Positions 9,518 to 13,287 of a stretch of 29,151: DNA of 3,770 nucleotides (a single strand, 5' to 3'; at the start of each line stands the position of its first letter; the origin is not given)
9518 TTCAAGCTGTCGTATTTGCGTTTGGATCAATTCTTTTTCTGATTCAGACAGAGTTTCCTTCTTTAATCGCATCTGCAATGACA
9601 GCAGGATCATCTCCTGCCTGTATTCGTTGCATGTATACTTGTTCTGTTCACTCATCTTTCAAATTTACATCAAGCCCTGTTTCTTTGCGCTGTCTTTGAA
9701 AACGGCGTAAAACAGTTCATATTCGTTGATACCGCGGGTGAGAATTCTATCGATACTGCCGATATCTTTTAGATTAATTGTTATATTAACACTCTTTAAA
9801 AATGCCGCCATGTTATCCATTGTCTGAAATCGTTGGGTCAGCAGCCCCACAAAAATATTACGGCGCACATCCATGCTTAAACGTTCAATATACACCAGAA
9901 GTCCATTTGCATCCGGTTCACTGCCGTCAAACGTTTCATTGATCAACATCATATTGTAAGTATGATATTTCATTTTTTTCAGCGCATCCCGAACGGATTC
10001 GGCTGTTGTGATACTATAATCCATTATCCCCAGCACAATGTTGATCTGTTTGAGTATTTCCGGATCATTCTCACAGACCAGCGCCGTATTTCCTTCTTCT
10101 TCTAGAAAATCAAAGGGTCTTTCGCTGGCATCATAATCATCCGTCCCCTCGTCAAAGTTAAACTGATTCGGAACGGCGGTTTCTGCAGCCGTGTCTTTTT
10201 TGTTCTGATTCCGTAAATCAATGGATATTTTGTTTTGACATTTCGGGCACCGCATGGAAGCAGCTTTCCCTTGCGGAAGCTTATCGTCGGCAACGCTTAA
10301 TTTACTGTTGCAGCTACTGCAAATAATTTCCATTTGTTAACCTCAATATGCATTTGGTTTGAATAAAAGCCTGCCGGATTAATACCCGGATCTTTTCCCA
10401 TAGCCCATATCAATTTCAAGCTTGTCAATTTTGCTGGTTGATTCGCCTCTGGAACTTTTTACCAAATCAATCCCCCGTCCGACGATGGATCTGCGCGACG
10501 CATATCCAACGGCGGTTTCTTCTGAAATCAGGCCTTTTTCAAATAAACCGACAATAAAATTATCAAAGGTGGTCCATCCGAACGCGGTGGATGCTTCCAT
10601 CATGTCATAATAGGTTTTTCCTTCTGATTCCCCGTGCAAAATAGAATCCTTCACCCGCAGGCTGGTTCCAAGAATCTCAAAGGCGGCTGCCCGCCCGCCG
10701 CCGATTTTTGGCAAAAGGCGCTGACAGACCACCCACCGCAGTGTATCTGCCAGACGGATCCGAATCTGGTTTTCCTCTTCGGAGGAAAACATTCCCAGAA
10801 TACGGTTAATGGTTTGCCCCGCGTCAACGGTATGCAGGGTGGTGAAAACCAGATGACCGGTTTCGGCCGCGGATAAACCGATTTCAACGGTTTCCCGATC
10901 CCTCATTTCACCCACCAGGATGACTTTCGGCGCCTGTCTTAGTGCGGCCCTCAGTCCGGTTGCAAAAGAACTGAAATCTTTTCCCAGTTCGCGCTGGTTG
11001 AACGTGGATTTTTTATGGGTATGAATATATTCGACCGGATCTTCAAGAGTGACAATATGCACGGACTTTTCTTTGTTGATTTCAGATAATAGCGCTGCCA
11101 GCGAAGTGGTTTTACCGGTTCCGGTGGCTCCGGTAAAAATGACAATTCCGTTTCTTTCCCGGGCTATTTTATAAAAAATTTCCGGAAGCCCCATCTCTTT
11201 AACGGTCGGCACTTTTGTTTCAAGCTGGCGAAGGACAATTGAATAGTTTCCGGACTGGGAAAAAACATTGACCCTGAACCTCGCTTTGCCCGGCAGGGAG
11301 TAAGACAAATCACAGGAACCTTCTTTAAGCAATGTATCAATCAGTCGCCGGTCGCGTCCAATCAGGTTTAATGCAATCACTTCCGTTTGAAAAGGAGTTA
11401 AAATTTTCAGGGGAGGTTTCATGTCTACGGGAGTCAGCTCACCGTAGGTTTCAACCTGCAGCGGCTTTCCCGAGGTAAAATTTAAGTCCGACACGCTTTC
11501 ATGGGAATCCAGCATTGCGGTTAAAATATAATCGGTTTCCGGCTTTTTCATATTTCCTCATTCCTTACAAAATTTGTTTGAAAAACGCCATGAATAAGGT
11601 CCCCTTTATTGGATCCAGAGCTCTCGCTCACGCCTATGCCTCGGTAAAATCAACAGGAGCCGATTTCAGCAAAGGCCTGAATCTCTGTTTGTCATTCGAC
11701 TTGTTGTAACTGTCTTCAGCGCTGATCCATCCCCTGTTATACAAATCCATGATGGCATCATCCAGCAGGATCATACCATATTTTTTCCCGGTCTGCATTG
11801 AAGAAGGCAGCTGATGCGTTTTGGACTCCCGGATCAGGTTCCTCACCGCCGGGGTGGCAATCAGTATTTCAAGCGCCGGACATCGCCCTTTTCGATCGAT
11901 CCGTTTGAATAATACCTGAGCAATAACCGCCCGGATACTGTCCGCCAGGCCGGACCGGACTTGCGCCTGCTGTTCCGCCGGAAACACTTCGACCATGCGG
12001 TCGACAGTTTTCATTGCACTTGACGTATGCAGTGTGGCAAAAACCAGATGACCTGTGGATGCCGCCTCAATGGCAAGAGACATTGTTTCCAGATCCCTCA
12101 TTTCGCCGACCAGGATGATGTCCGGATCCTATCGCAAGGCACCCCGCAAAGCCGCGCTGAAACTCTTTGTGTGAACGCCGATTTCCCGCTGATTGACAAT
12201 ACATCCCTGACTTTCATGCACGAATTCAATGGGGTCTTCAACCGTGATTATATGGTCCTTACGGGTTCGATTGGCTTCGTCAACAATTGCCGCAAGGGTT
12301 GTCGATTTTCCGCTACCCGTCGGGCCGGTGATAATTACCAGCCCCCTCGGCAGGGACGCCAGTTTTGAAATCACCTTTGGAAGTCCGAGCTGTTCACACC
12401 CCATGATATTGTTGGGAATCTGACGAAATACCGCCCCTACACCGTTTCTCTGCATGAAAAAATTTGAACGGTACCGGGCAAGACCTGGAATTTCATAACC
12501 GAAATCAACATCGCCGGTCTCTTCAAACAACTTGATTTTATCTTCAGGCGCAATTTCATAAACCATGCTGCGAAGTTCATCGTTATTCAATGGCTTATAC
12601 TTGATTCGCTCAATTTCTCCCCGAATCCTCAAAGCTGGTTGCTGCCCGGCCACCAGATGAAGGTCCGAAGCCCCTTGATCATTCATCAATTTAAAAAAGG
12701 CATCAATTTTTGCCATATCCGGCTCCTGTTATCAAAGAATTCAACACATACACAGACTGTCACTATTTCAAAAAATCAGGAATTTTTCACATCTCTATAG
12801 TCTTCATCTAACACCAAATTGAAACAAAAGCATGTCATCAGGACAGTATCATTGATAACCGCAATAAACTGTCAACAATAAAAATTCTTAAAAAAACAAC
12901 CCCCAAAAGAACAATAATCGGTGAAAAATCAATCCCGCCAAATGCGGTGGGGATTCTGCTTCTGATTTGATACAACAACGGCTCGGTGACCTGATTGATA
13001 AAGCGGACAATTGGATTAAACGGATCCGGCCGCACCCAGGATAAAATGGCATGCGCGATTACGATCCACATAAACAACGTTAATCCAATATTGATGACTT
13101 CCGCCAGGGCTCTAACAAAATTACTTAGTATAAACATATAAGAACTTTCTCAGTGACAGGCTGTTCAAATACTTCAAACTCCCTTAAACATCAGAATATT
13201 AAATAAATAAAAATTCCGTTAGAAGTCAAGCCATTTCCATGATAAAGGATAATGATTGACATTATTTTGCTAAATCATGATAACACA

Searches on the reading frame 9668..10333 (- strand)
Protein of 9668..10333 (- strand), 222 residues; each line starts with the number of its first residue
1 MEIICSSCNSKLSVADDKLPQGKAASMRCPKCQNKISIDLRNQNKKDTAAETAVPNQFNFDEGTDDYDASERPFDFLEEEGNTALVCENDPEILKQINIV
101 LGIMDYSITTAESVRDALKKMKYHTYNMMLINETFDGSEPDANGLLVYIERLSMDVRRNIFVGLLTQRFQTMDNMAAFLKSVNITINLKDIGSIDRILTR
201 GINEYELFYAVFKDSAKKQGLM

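Call 56: find_encoding_contigs(protein=window:9668-10333:-, flank=5000, max_places=10)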
Protein window:9668-10333:- (222 aa): no gene with exactly this product is on record in the collection.

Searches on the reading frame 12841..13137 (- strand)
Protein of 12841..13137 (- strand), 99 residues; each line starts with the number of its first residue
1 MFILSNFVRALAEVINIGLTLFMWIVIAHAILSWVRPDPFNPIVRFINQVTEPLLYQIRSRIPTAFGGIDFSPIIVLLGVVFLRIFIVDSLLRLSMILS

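Call 57: find_encoding_contigs(protein=window:12841-13137:-, flank=5000, max_places=10)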
Protein window:12841-13137:- (99 aa): no gene with exactly this product is on record in the collection.
